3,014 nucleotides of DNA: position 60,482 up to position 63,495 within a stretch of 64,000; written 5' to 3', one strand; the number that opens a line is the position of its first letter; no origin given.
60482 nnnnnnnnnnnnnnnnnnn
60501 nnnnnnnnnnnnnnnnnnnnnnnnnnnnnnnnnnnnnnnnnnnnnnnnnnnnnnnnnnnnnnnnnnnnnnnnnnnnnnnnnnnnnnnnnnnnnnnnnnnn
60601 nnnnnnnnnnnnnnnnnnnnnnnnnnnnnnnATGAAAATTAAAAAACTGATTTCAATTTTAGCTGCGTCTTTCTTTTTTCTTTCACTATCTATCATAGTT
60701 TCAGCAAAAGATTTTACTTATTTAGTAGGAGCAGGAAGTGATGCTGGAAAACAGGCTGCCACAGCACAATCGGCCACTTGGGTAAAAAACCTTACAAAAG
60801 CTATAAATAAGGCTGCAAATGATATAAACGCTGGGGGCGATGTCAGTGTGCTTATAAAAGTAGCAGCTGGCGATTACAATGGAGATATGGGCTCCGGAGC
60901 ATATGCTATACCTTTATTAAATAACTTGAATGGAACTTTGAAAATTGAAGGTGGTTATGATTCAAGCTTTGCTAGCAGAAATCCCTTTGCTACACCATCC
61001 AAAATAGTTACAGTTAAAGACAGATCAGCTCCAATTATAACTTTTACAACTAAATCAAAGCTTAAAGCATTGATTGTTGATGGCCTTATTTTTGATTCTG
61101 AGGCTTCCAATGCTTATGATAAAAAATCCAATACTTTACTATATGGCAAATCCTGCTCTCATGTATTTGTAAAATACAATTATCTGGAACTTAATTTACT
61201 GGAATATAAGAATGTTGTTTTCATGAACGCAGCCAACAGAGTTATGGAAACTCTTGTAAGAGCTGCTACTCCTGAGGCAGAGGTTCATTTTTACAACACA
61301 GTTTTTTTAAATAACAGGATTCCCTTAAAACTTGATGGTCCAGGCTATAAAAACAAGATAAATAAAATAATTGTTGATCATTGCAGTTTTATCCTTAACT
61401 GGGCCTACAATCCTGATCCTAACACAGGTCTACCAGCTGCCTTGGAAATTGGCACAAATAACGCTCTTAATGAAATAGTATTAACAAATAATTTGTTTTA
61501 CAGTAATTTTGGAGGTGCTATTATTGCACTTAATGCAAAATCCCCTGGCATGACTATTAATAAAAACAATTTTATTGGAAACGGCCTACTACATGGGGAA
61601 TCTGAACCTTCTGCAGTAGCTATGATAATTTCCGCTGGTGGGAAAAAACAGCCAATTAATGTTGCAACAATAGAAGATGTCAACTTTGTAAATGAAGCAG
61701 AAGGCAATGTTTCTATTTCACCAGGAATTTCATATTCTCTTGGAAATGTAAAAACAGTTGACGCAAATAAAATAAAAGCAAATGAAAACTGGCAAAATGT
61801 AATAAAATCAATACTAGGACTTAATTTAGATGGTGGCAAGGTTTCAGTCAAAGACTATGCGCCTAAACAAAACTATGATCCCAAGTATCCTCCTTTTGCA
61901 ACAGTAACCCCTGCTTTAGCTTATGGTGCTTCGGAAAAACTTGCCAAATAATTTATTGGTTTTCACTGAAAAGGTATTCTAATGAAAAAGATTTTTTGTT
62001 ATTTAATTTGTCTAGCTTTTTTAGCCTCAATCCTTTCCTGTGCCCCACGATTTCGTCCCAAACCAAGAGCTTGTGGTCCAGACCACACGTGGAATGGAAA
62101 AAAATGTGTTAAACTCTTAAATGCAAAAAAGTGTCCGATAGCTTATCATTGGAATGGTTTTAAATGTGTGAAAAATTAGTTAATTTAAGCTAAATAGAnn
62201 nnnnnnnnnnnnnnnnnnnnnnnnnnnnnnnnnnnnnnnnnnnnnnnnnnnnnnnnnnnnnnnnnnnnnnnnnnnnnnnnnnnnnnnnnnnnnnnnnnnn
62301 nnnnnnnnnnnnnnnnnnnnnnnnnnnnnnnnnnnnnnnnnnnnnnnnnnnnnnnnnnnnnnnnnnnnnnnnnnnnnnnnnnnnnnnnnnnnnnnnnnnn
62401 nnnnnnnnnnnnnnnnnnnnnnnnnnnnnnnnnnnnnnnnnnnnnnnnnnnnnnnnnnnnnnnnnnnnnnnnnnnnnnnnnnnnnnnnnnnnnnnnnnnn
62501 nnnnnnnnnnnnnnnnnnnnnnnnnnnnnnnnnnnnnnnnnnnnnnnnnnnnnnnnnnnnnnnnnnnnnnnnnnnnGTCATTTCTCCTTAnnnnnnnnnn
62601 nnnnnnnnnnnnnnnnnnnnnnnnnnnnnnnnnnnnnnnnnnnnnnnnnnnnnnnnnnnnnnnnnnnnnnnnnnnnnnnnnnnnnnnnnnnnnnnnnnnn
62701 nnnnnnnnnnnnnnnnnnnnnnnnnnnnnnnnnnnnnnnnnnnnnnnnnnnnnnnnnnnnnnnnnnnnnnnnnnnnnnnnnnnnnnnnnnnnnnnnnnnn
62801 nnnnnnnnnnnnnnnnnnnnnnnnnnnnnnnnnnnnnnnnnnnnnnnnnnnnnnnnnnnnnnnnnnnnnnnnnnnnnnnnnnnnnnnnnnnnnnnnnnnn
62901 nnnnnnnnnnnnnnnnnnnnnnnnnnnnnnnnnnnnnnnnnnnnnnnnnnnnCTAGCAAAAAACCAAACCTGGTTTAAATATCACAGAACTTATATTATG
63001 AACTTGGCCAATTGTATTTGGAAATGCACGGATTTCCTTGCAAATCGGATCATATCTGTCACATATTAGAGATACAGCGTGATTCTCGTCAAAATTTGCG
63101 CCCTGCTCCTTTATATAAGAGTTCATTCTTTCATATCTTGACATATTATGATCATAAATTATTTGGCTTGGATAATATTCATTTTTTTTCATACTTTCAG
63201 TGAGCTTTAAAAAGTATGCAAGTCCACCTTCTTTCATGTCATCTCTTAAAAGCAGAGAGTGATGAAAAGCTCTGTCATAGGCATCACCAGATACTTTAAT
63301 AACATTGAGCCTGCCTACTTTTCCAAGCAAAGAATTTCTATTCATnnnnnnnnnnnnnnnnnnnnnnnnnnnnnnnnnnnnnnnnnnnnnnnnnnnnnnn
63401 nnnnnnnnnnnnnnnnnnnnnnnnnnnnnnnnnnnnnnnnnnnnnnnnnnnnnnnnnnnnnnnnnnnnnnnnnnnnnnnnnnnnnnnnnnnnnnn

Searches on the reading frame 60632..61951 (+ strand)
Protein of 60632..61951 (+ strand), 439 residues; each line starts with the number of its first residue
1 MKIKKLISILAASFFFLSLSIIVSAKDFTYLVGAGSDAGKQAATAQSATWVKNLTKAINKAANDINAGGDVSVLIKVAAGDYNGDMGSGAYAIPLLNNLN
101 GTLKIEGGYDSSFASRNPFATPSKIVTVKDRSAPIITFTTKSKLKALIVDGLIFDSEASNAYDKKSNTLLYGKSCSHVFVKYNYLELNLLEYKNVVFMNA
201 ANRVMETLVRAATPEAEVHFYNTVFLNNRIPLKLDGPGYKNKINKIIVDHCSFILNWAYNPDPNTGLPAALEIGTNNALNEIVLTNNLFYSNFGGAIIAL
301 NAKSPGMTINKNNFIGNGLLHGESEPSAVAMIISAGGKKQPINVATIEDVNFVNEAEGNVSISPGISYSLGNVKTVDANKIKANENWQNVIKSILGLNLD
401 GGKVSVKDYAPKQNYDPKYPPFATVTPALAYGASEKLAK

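Call 8: find_encoding_contigs(protein=window:60632-61951:+, flank=10000, max_places=10)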
Protein window:60632-61951:+ (439 aa): no gene with exactly this product is on record in the collection.

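Call 10: find_homologous_proteins(query=window:60632-61951:+)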
Query window:60632-61951:+ (439 aa): 47 proteins with E <= 0.001 among 8000 candidates.
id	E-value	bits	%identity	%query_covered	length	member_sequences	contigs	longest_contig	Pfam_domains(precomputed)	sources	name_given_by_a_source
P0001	2.7e-283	957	100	100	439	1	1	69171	-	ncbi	ncbi:MAG: hypothetical protein ABIA04_05340 [Pseudomonadota bacterium]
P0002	5.7e-168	577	62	93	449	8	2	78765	-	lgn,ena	-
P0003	2.5e-166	572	61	99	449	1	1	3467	-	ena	-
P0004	5.0e-166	571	60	93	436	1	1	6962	-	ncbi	-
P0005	4.1e-164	565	59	99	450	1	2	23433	-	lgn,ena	-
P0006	9.5e-164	564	60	97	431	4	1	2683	-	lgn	-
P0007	1.5e-163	563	58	94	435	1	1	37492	-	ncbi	-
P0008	5.3e-161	555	58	99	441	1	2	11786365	-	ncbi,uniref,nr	ncbi:hypothetical protein SCOR_28825 [Sulfidibacter corallicola]|uniref:Right handed beta helix regi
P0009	1.1e-159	550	59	96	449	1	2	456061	-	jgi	jgi:hypothetical protein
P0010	9.0e-157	541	54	99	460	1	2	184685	-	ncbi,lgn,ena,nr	ncbi:MAG: hypothetical protein KAY32_16155 [Candidatus Eisenbacteria sp.]|nr:hypothetical protein [C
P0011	3.4e-152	526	54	99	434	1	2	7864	-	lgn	-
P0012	1.6e-151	523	55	98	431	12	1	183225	-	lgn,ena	-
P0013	1.7e-151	523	56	98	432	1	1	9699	-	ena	-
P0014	1.7e-151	523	56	98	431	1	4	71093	-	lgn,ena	-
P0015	5.3e-151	522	57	93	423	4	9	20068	-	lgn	-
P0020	1.8e-147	510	55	97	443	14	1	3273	PF13229.13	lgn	-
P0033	5.2e-110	387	47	88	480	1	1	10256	PF13229.13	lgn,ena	-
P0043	1.0e-90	323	58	56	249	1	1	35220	PF13229.13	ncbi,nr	ncbi:MAG: hypothetical protein HY774_06765 [Acidobacteria bacterium]|nr:hypothetical protein [Acidob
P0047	1.0e-5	43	24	91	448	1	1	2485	PF13229.13,PF07602.18,PF22842.4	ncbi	-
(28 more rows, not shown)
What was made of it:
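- Checked: A signal-peptide protein whose homologues include Beta_helix (PF13229) proteins (call 10).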

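Call 11: find_encoding_contigs(protein=P0001, flank=10000, max_places=5)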
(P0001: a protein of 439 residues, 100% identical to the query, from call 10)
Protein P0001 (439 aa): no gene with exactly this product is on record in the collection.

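Call 12: find_encoding_contigs(protein=P0002, flank=10000, max_places=5)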
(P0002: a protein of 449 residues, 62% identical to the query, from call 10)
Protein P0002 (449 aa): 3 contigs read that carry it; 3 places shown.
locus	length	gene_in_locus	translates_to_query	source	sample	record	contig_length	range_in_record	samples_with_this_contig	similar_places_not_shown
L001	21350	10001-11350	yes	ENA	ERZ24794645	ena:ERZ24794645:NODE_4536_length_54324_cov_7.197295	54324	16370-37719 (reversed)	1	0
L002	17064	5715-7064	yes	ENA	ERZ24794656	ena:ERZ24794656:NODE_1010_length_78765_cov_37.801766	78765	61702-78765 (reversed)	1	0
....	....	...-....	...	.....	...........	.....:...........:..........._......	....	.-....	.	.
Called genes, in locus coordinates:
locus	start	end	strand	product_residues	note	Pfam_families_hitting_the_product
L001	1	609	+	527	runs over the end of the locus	PF07719:TPR_2 (faint), PF00085:Thioredoxin (weak), PF00578:AhpC-TSA, PF08534:Redoxin, PF13905:Thioredoxin_8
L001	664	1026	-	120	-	-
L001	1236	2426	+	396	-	PF22842:Pel9A-like_beta_helix (weak), PF13229:Beta_helix (weak)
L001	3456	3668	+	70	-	-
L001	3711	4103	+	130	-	PF03625:DUF302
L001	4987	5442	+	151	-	PF14361:RsbRD_N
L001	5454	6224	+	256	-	PF05163:DinB, PF04978:MST (weak), PF12867:DinB_2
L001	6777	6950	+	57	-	PF03625:DUF302 (weak)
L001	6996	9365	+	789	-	PF04945:YHS, PF19335:HMBD, PF00122:E1-E2_ATPase, PF00702:Hydrolase, PF08282:Hydrolase_3 (faint)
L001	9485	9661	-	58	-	PF02810:SEC-C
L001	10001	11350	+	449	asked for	-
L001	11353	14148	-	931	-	-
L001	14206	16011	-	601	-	PF00474:SSF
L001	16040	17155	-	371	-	PF01636:APH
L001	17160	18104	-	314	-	-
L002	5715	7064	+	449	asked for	-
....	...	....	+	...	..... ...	-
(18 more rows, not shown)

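Call 15: search_protein_families(library=pfam, proteins=[window:60632-61951:+], max_evalue=0.01)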
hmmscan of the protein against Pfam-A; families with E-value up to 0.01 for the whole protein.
window:60632-61951:+ (439 aa): 0 families

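Call 40: search_protein_families(library=ncbifam, proteins=[window:60632-61951:+], max_evalue=0.001)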
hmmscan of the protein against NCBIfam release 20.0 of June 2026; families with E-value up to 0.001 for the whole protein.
window:60632-61951:+ (439 aa): 0 families

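Call 48: find_related_loci(query=window:60632-61948:+, collection=viral_contigs, flank=5000)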
Query window:60632-61948:+ (439 aa) in viral_contigs; peptide patterns used: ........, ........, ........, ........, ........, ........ (x = any residue, [..] = any of these).
32 stretches matched a pattern, but none encodes a relative of the query by tblastn (E <= 1e-3).

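Call 49: search_protein_families(library=phrogs, proteins=[window:60632-61951:+], max_evalue=0.001)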
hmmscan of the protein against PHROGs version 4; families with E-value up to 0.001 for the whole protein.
window:60632-61951:+ (439 aa): 0 families

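Call 50: find_encoding_contigs(protein=P0007, flank=5000, max_places=3)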
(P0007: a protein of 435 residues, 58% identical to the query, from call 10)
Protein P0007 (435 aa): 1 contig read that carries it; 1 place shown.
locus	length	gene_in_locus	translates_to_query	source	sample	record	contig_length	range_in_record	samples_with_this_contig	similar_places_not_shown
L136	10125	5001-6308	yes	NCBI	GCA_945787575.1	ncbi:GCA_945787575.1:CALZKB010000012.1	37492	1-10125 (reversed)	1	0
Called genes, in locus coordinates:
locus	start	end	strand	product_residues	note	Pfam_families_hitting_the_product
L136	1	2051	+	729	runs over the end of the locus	PF00069:Pkinase, PF01636:APH (faint), PF07714:PK_Tyr_Ser-Thr, PF03109:ABC1 (weak), PF13424:TPR_12 (faint), PF13432:TPR_16, PF14559:TPR_19 (weak), PF14559:TPR_19 (weak), +10 more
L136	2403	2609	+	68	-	PF09723:Zn_ribbon_8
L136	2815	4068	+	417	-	-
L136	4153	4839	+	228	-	PF01551:Peptidase_M23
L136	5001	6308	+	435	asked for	-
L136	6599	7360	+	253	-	-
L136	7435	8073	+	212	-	PF04203:Sortase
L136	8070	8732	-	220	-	PF00158:Sigma54_activat, PF25601:AAA_lid_14, PF02954:HTH_8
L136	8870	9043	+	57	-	-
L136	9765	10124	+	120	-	?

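Call 51: find_encoding_contigs(protein=P0005, flank=5000, max_places=3)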
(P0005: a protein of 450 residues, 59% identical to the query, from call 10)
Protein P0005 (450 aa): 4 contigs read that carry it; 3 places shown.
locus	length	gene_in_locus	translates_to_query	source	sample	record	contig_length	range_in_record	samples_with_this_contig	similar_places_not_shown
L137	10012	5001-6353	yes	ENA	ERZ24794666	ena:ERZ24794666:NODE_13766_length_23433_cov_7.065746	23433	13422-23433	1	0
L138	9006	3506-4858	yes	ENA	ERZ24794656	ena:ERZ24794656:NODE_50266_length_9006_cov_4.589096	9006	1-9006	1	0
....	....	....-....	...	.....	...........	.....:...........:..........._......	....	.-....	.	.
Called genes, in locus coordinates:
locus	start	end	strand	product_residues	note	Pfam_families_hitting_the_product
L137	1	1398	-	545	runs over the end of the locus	-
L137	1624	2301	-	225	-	PF03783:CsgG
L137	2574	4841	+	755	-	PF13860:FlgD_ig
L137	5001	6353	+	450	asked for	-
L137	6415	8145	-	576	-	PF00989:PAS, PF13188:PAS_8 (weak), PF08448:PAS_4 (weak), PF00158:Sigma54_activat, PF14532:Sigma54_activ_2, PF07728:AAA_5, PF25601:AAA_lid_14, PF02954:HTH_8, +3 more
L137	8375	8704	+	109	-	PF06206:CpeT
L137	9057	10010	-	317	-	?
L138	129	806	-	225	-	PF03783:CsgG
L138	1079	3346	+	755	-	PF13860:FlgD_ig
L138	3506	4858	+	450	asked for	-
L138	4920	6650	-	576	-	PF00989:PAS, PF13188:PAS_8 (weak), PF08448:PAS_4 (weak), PF00158:Sigma54_activat, PF14532:Sigma54_activ_2, PF07728:AAA_5, PF25601:AAA_lid_14, PF02954:HTH_8, +3 more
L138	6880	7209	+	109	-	PF06206:CpeT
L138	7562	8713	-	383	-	PF07396:Porin_O_P (faint)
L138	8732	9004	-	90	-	?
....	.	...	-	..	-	?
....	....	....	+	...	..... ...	-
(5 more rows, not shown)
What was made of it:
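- Beta-helix homologues sit in unrelated contexts in other phyla, hinting at mobility (calls 12, 50, 51).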

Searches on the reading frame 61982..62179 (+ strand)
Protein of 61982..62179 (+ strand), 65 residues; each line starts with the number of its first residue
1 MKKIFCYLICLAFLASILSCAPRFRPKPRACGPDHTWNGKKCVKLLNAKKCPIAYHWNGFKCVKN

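Call 15: search_protein_families(library=pfam, proteins=[window:61982-62179:+], max_evalue=0.01)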
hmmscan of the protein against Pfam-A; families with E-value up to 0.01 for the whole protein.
window:61982-62179:+ (65 aa): 1 family
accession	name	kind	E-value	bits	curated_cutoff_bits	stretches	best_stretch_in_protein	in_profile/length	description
PF19202.5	DUF5874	-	0.01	16.6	27.1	0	35-49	27-41/74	Family of unknown function (DUF5874)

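Call 40: search_protein_families(library=ncbifam, proteins=[window:61982-62179:+], max_evalue=0.001)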
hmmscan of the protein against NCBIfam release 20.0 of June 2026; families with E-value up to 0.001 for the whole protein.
window:61982-62179:+ (65 aa): 0 families

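Call 49: search_protein_families(library=phrogs, proteins=[window:61982-62179:+], max_evalue=0.001)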
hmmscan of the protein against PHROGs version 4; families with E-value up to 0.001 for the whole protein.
window:61982-62179:+ (65 aa): 0 families

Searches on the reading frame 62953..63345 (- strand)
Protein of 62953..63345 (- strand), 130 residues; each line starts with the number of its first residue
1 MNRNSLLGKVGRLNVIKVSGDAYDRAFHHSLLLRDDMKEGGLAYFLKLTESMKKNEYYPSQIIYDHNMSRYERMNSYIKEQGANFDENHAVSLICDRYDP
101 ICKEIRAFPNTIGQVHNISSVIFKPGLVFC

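Call 15: search_protein_families(library=pfam, proteins=[window:62953-63345:-], max_evalue=0.01)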
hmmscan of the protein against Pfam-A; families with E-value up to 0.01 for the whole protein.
window:62953-63345:- (130 aa): 0 families

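Call 40: search_protein_families(library=ncbifam, proteins=[window:62953-63345:-], max_evalue=0.001)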
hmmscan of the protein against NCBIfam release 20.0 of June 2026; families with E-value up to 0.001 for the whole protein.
window:62953-63345:- (130 aa): 1 family
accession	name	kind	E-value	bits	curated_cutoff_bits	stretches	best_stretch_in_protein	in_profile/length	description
NF040521.1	C45_proenzyme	subfamily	0.00035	20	85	1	57-125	245-308/313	C45 family autoproteolytic acyltransferase/hydrolase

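Call 49: search_protein_families(library=phrogs, proteins=[window:62953-63345:-], max_evalue=0.001)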
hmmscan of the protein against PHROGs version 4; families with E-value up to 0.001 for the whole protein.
window:62953-63345:- (130 aa): 0 families

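Call 58: search_protein_representatives(protein=window:62956-63345:-)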
Query: 130 residues. Proteins with E-value up to 0.001 (for the whole library): 40; up to 1e-10: 3; up to 1e-30: 1. The best 40 are listed.
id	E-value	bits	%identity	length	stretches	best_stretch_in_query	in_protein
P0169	2.4e-83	292.8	100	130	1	1-130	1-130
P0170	4.2e-17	78.7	40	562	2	48-124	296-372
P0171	1.0e-11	61.3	34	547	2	48-125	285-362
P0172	3.6e-10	56.3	44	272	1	55-125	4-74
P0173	3.1e-09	53.2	37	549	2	47-124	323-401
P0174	9.6e-09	51.7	32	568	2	51-125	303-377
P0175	4.7e-08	49.4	28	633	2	52-126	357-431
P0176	4.9e-08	49.4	34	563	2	68-126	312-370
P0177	1.8e-07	47.6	33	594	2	39-125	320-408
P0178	3.2e-07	46.8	34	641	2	65-125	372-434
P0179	4.1e-07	46.4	33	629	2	66-125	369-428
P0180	1.0e-06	45.1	30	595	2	65-125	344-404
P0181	1.3e-06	44.8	30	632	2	4-44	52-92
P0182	1.5e-06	44.5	28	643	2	59-126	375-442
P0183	4.9e-06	42.9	29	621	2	10-48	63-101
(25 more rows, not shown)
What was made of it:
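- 62591..63345 (-): Collapsed pseudogene of a roughly 560-aa C45-like + TPR protein, with two deletion scars. It supports deletional decay at this locus. Homologues are 547-748 aa (call 58).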
